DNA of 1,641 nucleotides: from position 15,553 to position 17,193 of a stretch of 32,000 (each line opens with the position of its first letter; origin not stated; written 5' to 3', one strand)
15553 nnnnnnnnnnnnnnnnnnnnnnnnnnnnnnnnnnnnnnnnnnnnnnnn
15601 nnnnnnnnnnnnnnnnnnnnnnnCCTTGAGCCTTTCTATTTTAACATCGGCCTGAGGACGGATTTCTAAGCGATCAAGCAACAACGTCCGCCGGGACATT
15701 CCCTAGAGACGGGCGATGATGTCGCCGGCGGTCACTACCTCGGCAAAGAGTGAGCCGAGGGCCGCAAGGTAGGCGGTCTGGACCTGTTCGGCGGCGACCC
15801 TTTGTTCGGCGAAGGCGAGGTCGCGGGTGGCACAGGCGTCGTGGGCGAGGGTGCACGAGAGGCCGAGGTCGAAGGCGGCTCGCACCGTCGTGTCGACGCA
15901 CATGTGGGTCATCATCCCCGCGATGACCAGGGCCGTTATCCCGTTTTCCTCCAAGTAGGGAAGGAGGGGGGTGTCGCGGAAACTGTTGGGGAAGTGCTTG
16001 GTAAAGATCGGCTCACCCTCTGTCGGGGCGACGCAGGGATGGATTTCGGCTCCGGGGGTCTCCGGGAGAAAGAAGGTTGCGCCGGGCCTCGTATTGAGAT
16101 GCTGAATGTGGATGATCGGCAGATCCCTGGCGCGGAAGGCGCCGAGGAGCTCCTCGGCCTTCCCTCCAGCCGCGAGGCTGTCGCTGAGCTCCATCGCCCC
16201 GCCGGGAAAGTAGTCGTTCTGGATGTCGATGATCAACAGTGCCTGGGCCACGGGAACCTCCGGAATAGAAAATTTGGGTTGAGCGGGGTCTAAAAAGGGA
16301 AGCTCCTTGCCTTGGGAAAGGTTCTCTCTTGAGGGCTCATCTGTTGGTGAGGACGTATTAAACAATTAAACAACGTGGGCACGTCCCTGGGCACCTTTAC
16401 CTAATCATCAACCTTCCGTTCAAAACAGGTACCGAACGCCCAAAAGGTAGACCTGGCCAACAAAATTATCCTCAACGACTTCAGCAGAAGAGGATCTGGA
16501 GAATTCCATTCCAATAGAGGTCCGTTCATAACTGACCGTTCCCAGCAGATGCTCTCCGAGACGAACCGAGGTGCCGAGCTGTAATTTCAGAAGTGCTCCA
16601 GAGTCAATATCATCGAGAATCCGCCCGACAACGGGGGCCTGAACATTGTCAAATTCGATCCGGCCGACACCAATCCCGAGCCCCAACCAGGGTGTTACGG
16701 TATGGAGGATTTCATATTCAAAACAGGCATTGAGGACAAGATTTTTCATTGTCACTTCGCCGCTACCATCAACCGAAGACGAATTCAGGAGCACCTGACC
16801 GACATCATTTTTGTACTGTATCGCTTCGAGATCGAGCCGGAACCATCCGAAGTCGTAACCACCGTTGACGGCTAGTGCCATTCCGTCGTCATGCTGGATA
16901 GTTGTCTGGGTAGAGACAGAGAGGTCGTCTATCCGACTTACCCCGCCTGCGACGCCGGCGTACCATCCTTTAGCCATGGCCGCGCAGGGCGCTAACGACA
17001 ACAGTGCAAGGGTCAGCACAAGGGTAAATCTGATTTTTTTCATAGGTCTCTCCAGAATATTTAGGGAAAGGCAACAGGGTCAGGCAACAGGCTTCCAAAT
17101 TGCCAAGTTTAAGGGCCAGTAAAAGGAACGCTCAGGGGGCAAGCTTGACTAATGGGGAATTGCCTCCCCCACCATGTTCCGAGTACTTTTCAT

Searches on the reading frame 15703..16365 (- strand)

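Call 49: search_protein_families(library=pfam, max_evalue=0.001, proteins=[window:15703-16365:-])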
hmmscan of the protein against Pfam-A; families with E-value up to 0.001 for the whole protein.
window:15703-16365:- (220 aa): 1 family
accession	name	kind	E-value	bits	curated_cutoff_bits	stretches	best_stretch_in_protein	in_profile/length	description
PF00857.26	Isochorismatase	-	1e-38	133.6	27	1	42-194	2-155/175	Isochorismatase domain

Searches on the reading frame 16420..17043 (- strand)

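Call 49: search_protein_families(library=pfam, max_evalue=0.001, proteins=[window:16420-17043:-])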
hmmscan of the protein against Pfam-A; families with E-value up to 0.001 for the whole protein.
window:16420-17043:- (207 aa): 1 family
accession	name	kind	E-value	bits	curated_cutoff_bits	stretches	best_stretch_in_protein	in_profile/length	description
PF13505.12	OMP_b-brl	-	6.4e-10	39.9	28.7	1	8-207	2-175/175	Outer membrane protein beta-barrel domain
